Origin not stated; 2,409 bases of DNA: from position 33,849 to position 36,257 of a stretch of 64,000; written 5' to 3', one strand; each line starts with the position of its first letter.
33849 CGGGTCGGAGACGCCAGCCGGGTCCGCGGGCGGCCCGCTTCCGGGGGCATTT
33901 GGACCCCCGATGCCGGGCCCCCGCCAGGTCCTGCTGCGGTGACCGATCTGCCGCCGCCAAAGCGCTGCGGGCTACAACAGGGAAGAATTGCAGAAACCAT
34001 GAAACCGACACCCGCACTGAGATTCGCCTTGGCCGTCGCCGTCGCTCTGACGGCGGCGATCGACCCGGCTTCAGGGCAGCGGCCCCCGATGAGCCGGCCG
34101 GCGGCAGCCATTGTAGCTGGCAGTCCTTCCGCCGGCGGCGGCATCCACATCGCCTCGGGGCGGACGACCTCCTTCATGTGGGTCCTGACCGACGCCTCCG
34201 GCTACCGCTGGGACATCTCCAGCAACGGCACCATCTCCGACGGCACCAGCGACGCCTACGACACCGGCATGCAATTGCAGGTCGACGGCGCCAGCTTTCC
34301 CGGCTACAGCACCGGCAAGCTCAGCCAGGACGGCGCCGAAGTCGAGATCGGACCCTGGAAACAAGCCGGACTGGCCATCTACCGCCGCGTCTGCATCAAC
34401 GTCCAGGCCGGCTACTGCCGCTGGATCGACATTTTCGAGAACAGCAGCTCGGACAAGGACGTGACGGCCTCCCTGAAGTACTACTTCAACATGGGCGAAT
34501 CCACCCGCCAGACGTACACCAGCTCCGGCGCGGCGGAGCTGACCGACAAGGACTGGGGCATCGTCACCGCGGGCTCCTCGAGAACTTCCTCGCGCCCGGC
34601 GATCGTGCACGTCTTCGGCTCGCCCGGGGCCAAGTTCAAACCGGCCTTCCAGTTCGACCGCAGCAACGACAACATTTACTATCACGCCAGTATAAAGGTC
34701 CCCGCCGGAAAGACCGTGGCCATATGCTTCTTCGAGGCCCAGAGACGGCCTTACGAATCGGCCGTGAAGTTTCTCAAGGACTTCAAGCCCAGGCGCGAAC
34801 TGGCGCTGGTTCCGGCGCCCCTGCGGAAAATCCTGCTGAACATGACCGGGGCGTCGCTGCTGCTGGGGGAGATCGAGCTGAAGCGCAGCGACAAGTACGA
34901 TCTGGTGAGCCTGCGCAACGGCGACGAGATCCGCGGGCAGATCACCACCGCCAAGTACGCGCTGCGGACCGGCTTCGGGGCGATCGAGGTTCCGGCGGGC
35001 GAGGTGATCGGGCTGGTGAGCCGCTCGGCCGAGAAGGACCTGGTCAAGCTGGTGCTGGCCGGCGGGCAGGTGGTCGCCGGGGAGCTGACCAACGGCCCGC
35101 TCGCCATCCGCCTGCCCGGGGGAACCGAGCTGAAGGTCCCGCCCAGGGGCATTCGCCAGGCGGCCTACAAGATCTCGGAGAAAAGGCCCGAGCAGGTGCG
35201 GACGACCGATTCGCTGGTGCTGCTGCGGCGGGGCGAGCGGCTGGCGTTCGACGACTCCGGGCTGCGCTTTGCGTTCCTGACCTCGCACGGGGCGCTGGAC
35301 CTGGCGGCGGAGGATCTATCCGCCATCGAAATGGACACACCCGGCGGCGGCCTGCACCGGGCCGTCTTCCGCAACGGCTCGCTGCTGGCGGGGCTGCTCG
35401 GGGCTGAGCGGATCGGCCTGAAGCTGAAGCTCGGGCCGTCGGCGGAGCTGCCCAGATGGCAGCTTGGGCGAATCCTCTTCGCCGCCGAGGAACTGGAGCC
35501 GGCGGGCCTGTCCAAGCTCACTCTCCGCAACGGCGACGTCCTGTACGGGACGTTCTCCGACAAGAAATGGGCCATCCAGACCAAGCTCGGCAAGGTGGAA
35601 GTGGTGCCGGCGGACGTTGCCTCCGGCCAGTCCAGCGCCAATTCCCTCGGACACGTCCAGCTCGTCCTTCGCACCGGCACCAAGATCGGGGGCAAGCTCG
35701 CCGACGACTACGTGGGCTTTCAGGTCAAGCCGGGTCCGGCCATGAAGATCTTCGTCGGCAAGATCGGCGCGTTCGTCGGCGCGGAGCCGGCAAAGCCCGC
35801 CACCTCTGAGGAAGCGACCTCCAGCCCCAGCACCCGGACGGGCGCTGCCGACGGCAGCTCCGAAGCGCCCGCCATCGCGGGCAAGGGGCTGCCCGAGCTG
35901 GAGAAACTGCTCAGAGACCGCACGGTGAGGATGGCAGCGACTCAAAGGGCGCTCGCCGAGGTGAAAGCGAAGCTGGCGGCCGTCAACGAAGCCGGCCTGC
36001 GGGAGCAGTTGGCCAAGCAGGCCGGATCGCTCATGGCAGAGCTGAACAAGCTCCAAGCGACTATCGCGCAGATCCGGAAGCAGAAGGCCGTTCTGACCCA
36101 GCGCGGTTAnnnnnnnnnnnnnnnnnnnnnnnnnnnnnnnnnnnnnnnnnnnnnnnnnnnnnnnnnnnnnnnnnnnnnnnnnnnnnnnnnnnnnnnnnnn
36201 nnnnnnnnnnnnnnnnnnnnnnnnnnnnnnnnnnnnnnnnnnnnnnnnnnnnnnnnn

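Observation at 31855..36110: Tandem pair of strongly paralogous secreted 700-aa proteins of unknown family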

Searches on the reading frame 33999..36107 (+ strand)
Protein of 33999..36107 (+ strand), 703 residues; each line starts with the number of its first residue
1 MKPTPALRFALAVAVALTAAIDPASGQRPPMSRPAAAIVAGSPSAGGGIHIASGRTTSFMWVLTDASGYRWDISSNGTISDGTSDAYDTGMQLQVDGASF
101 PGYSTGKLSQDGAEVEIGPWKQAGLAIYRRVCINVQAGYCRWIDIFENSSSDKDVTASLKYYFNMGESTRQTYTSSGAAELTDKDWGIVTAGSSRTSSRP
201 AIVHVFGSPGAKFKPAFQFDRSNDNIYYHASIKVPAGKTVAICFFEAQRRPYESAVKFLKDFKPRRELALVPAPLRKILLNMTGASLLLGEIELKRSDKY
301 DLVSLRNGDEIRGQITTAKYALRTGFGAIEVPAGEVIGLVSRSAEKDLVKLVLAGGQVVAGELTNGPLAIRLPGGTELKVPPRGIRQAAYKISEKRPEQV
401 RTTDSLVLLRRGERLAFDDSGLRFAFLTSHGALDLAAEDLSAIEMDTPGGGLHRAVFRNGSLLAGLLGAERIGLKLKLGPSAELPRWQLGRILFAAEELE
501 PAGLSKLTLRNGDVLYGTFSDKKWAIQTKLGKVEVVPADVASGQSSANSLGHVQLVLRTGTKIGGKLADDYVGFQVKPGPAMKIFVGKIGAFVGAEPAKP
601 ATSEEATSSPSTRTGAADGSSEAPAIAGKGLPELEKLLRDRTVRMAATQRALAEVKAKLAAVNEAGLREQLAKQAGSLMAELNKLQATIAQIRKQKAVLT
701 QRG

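Call 4: search_protein_families(library=pfam, proteins=[window:33999-36107:+], max_evalue=1)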
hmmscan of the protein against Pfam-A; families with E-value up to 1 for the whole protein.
window:33999-36107:+ (703 aa): 1 family
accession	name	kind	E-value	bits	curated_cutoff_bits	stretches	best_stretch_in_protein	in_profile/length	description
PF16046.10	FAM76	-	0.012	15.5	28.5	1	632-701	227-295/298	FAM76 protein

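Call 5: search_protein_families(library=ncbifam, proteins=[window:33999-36107:+], max_evalue=1)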
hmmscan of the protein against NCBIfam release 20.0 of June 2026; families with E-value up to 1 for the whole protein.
window:33999-36107:+ (703 aa): 0 families

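Call 7: find_homologous_proteins(query=window:33999-36107:+, max_evalue=0.001)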
Query window:33999-36107:+ (703 aa): 163 proteins with E <= 0.001 among 8000 candidates; the best 120 are listed.
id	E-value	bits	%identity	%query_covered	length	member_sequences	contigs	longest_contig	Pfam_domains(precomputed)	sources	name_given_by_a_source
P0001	0.0e+0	1518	100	99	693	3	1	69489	-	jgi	-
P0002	3.1e-235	801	56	93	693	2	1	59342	-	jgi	-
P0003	1.0e-225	770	58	83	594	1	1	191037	-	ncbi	-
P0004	2.0e-220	752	52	93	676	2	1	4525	-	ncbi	-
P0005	5.5e-216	737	53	92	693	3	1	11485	-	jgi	-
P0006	1.6e-214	733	51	93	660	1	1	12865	-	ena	-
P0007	1.3e-213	730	58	80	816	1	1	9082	-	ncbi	-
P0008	1.8e-209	716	50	94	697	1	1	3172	-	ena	-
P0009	5.9e-209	714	51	92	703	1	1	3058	-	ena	-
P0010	8.1e-209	714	52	92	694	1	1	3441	-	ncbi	-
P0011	9.5e-207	707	52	88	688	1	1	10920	-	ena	-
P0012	6.5e-206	704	50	94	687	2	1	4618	-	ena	-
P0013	4.8e-204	698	52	93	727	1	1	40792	-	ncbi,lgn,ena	-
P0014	7.3e-204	697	54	83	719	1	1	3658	-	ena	-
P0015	1.3e-202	693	54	82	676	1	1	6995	-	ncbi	-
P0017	7.0e-202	691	50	87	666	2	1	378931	-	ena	-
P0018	3.1e-200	685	51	94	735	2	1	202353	-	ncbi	-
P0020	1.5e-198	680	50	94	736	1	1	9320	-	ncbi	-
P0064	1.1e-162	561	42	92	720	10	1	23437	-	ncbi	-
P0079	8.3e-159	549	40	93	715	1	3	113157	-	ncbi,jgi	-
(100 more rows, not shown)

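Call 10: find_encoding_contigs(protein=P0002, flank=8000, max_places=3)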
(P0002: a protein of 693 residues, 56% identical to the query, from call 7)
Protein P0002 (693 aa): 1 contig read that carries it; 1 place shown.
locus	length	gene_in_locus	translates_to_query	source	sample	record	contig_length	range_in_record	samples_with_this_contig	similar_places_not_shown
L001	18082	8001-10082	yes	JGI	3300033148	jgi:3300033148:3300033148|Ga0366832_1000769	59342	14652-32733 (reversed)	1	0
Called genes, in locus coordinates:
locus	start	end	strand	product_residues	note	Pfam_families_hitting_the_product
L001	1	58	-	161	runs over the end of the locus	PF04608:PgpA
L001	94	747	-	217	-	PF01066:CDP-OH_P_transf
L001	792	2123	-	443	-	PF00919:UPF0004, PF04055:Radical_SAM, PF18693:TRAM_2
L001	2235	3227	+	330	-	PF01207:Dus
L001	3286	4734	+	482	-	PF13471:Transglut_core3, PF01841:Transglut_core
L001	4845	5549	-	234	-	PF07589:PEP_exosort_dom (faint)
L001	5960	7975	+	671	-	-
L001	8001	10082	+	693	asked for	-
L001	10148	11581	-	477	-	-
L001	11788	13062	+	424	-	PF08240:ADH_N, PF16912:Glu_dehyd_C (faint), PF00107:ADH_zinc_N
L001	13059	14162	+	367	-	PF01208:URO-D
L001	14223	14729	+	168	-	PF00731:AIRC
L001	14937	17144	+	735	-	PF00664:ABC_membrane, PF00005:ABC_tran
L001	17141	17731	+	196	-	PF08909:DUF1854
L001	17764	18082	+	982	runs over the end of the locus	PF01074:Glyco_hydro_38N, PF09261:Alpha-mann_mid, PF07748:Glyco_hydro_38C, PF17677:Glyco_hydro38C2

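Call 11: find_encoding_contigs(protein=P0017, flank=8000, max_places=3)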
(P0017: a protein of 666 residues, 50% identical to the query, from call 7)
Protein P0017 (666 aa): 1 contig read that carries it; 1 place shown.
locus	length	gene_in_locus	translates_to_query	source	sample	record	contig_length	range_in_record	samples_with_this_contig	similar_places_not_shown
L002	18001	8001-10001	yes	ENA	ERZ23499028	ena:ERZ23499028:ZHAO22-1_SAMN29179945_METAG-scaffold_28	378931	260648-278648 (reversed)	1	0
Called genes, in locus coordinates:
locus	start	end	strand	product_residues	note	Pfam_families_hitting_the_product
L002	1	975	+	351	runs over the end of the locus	PF01207:Dus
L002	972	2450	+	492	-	PF01841:Transglut_core, PF13471:Transglut_core3 (weak)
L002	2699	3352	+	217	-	PF01797:Y1_Tnp (weak)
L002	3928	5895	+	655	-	-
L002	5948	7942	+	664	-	-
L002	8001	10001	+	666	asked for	-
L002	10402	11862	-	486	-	-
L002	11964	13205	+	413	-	PF08240:ADH_N, PF16912:Glu_dehyd_C (faint), PF00107:ADH_zinc_N, PF13602:ADH_zinc_N_2 (weak)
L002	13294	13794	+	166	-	PF00731:AIRC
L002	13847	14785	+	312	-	PF01520:Amidase_3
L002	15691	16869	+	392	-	-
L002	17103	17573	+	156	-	PF19571:ACT_8, PF01842:ACT (weak)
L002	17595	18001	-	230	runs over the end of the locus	-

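Call 14: find_related_loci(query=A1, collection=genome_contigs, flank=10000)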
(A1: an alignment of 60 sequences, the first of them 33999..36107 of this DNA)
Query A1 (703 aa) in genome_contigs; peptide patterns used: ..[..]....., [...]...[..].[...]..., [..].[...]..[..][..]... (x = any residue, [..] = any of these).
115 stretches matched a pattern; 60 encode a relative of the query (tblastn E <= 1e-3); 59 distinct loci.
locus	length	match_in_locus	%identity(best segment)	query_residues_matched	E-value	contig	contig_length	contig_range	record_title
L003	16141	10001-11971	52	42-692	0e+0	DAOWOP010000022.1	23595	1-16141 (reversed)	MAG TPA_asm: Planctomycetales bacterium isolate CSMAG_3057 CSMAG_3057_k141_47401_length_23595_cov_46.0000, whole genome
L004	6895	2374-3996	56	48-589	0e+0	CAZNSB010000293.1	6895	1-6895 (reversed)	MAG TPA_asm: uncultured Planctomycetaceae bacterium isolate SRP068000_co1_132 genome assembly, contig: NODE_23769_length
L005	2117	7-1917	50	33-677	0e+0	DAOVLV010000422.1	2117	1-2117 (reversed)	MAG TPA_asm: Planctomycetales bacterium isolate CSMAG_1454 CSMAG_1454_k141_2627925_length_2117_cov_38.0101, whole genome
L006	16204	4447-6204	51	43-612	0e+0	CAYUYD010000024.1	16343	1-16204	MAG TPA_asm: uncultured Planctomycetaceae bacterium isolate SRP256446_co1_86 genome assembly, contig: NODE_1356_length_1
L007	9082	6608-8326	58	44-606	0e+0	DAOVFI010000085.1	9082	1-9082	MAG TPA_asm: Planctomycetales bacterium isolate CSMAG_1105 CSMAG_1105_k141_422749_length_9082_cov_15.0000, whole genome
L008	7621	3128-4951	47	33-624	0e+0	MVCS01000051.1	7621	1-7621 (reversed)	MAG: Planctomycetales bacterium 4484_123 ex4484_123_scaffold_8813, whole genome shotgun sequence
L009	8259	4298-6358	43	34-691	2e-176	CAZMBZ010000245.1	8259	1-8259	MAG TPA_asm: uncultured Planctomycetaceae bacterium isolate binchicken_co181_571 genome assembly, contig: NODE_18193_len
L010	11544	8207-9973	47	8-594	4e-176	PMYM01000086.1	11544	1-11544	MAG: Phycisphaerales bacterium isolate fen_1344 73.20110800_E2D.65_contig_50445, whole genome shotgun sequence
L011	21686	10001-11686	47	48-610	6e-173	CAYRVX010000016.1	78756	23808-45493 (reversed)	MAG TPA_asm: uncultured Planctomycetaceae bacterium isolate SRP068000_co1_610 genome assembly, contig: NODE_204_length_7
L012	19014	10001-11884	42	49-686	1e-166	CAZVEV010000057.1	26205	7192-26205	MAG TPA_asm: uncultured Planctomycetaceae bacterium isolate binchicken_co65_125 genome assembly, contig: NODE_7642_lengt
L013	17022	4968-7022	42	49-698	2e-166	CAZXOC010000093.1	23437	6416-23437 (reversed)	MAG TPA_asm: uncultured Planctomycetaceae bacterium isolate SRP068000_co1_356 genome assembly, contig: NODE_2726_length_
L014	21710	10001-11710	45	49-620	1e-163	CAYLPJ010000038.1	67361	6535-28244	MAG TPA_asm: uncultured Planctomycetaceae bacterium isolate SRP141376_co2_254 genome assembly, contig: NODE_1072_length_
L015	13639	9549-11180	48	48-589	8e-164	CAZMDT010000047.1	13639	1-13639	MAG TPA_asm: uncultured Planctomycetaceae bacterium isolate SRP185410_co2_16 genome assembly, contig: NODE_5647_length_1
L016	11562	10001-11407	55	9-482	1e-163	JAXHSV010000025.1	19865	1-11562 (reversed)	MAG: Planctomycetota bacterium isolate MAG07_tar_biofilm MAG07_25, whole genome shotgun sequence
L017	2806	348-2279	42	48-693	2e-172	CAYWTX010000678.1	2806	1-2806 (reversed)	MAG TPA_asm: uncultured Planctomycetaceae bacterium isolate binchicken_co255_29 genome assembly, contig: k141_4080202, w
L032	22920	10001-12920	42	35-613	1e-142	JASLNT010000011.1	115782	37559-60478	MAG: Phycisphaerae bacterium isolate Arabian11_MAG_18 c_000000112133, whole genome shotgun sequence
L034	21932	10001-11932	38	38-682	2e-140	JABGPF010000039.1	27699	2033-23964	MAG: Phycisphaerales bacterium isolate co234_bin25 NODE_3366_length_27699_cov_5.360982, whole genome shotgun sequence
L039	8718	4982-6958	38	37-697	2e-133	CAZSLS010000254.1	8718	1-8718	MAG TPA_asm: uncultured Planctomycetaceae bacterium isolate SRP260945_co1_237 genome assembly, contig: NODE_14586_length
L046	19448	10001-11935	38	44-702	8e-134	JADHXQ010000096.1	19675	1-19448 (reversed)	MAG: Phycisphaerae bacterium isolate BS750m-G57 BS-750m-C4169, whole genome shotgun sequence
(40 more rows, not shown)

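Call 15: predict_structure(alignment_id=A1)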
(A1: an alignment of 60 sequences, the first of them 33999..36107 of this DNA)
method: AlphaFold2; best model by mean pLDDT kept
length: 703 residues; sequences in the alignment: 60
mean_pLDDT: 87.6   pTM: 0.66
mean pLDDT of the five models: 87.6, 86.8, 86.3, 86.2, 85.7
residues with pLDDT >= 90: 521; 70-90: 94; 50-70: 20; < 50: 68
segments of 3 or more residues with pLDDT < 50: 1-45, 606-625
pLDDT, mean of each block of 10 residues (from residue 1): 41 42 36 37 59 84 91 87 72 93 89 94 96 95 97 97 93 95 95 84 93 93 94 97 96 96 90 92 79 91 96 98 96 97 97 96 97 97 97 90 94 96 96 98 77 93 95 95 94 94 95 96 97 97 95 97 97 98 97 92 53 37 53 89 95 96 94 93 91 86 69
secondary structure, 60 per line:
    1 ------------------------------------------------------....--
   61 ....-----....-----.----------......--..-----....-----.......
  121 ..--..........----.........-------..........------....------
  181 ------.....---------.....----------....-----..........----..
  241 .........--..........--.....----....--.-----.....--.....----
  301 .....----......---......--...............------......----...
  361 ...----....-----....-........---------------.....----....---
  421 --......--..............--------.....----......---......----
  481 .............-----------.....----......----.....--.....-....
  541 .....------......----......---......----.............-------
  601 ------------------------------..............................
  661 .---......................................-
elements in order (helices of 4 or more, strands of 3 or more residues): E55-58 E61-64 E70-73 E90-95 E105-108 E114-122 E125-134 E139-147 E155-164 E171-174 E187-191 E201-205 E216-219 E225-234 E239-249 H252-261 H264-268 H273-276 E285-289 E292-296 E301-305 E310-315 E319-324 E327-332 E336-341 E348-353 E358-363 E368-371 E377-380 E385-389 E405-409 E414-417 E423-428 E431-436 E440-444 E453-457 E462-467 E471-476 E481-485 E489-493 E505-509 E514-519 E524-528 E531-535 E540-545 E552-557 E562-567 E571-576 E581-585 E589-593 H631-661 H665-702

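Call 18: fold_search(model_id=the predicted structure, library=pdb)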
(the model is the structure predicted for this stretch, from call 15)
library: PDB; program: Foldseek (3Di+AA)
matches with E <= 10: 633; with E <= 0.001: 43
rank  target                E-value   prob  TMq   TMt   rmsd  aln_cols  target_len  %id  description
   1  8rfe_A                2.0e-06  1.00  0.23  0.06   6.2       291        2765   13  CgsiGP2 sample in nanodisc (released 2024-03-20)
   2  7fe3_A                2.3e-06  1.00  0.21  0.22   7.3       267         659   12  Crystal structure of GH65 alpha-1,2-glucosidase from Flavobacterium johnsoniae (released 2021-11-10)
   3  8rf9                  3.2e-06  1.00  0.23  0.07   6.8       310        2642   12  CgsiGP1 sample in nanodisc (released 2024-03-20)
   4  6w0p_B                1.4e-05  1.00  0.18  0.17  10.7       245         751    8  Putative kojibiose phosphorylase from human microbiome (released 2020-03-18)
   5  8ho7_A                1.9e-05  1.00  0.23  0.20   6.6       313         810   10  The cryo-EM structure of cellobiose phosphorylase from Clostridium thermocellum (released 2023-12-13)
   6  8ho8_A                2.8e-05  1.00  0.23  0.20   6.1       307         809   12  The cryo-EM structure of cellobiose phosphorylase from Clostridium thermocellum in complex with cellobiose (released 2023-12-13)
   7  6al2_A                2.8e-05  1.00  0.20  0.28   8.4       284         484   14  Crystal structure of E. coli YidC at 2.8 A resolution (released 2018-11-07)
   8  8hob_A                2.9e-05  1.00  0.22  0.20  11.5       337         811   12  The cryo-EM structure of cellobiose phosphorylase from Clostridium thermocellum ( variant) (released 2024-03-20)
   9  8rf0_A                4.0e-05  1.00  0.22  0.06   6.0       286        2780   13  WT-CGS sample in nanodisc (released 2024-03-20)
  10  6hq6_A                4.2e-05  1.00  0.20  0.13   9.5       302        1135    9  Bacterial beta-1,3-oligosaccharide phosphorylase from GH149 (released 2019-06-12)
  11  3acs_A                4.6e-05  1.00  0.20  0.17   6.6       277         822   11  Crystal Structure of Cellvibrio gilvus Cellobiose Phosphorylase W488F mutant (released 2010-12-22)
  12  3afj_A                4.6e-05  1.00  0.20  0.17   8.2       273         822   10  Crystal Structure of Cellvibrio gilvus Cellobiose Phosphorylase triple mutant (released 2011-03-23)
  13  3s4c                  4.9e-05  1.00  0.21  0.19   7.5       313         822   10  Lactose phosphorylase in complex with sulfate (released 2012-06-27)
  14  8bou_B                4.9e-05  1.00  0.20  0.18   8.0       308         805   11  Crystal structure of Blautia producta GH94 (released 2023-11-29)
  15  6hq8_A                4.9e-05  1.00  0.20  0.13  12.7       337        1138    9  Bacterial beta-1,3-oligosaccharide phosphorylase from GH149 with laminarihexaose bound at a surface site (released 2019-06-12)
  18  3qde_A                6.0e-05  1.00  0.22  0.19   6.8       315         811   10  The structure of Cellobiose phosphorylase from Clostridium thermocellum in complex with phosphate (released 2011-11-09)
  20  1v7v                  7.0e-05  1.00  0.23  0.21   6.0       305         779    8  Crystal structure of Vibrio proteolyticus chitobiose phosphorylase (released 2004-06-22)
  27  1h54_A                1.0e-04  1.00  0.19  0.18   9.6       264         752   11  Maltose phosphorylase from Lactobacillus brevis (released 2001-09-05)
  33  1h54_B                1.5e-04  1.00  0.20  0.19   7.1       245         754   11  Maltose phosphorylase from Lactobacillus brevis (released 2001-09-05)
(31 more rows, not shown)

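Call 19: find_encoding_contigs(protein=P0001, flank=10000, max_places=2)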
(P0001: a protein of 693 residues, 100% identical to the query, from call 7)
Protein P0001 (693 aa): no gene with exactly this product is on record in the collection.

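Call 56: search_protein_families(library=ncbifam, proteins=[P0189, P0257, P0250], max_evalue=0.1)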
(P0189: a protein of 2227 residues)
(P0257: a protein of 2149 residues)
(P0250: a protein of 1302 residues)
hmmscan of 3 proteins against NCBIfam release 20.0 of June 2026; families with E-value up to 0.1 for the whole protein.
P0189 (2227 aa): 3 families
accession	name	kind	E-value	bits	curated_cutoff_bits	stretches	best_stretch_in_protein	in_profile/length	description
NF033765.2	gliding_CglD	equivalog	1.9e-48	165.1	400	11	1844-1976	171-328/1124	adventurous gliding motility lipoprotein CglD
NF047639.1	throspo3_MtsD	equivalog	6e-29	100.7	800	9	1374-1444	458-528/651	cell-cell cohesion protein MtsD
NF042425.1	Amuc_1099_fam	equivalog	0.0064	16.1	50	3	648-686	112-150/321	Amuc_1099 family pilus-like system protein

P0257 (2149 aa): 2 families
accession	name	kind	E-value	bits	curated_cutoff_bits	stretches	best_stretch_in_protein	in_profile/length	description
NF033765.2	gliding_CglD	equivalog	4.7e-50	170.4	400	9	88-215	206-327/1124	adventurous gliding motility lipoprotein CglD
NF047639.1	throspo3_MtsD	equivalog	1.5e-38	132.4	800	7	894-967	458-530/651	cell-cell cohesion protein MtsD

P0250 (1302 aa): 0 families

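Call 58: find_encoding_contigs(protein=P0250, flank=6000, max_places=2)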
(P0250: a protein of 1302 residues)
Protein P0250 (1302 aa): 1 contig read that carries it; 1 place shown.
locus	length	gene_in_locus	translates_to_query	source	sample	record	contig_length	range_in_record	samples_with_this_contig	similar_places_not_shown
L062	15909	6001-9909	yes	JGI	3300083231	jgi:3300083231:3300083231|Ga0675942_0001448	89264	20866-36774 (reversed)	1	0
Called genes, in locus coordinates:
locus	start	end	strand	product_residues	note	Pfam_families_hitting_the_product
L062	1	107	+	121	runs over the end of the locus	-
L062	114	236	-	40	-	-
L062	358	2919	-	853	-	PF19501:PcRGLX_1st (weak), PF21345:PcRGLX_2nd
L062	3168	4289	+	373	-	PF04542:Sigma70_r2, PF08281:Sigma70_r4_2, PF04545:Sigma70_r4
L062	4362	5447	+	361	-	-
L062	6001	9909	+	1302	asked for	-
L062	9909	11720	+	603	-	-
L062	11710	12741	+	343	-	PF20030:bpMoxR (weak), PF00004:AAA (weak), PF07726:AAA_3, PF07728:AAA_5, PF17863:AAA_lid_2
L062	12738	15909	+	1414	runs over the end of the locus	PF13428:TPR_14 (faint), PF14559:TPR_19 (faint), PF13360:PQQ_2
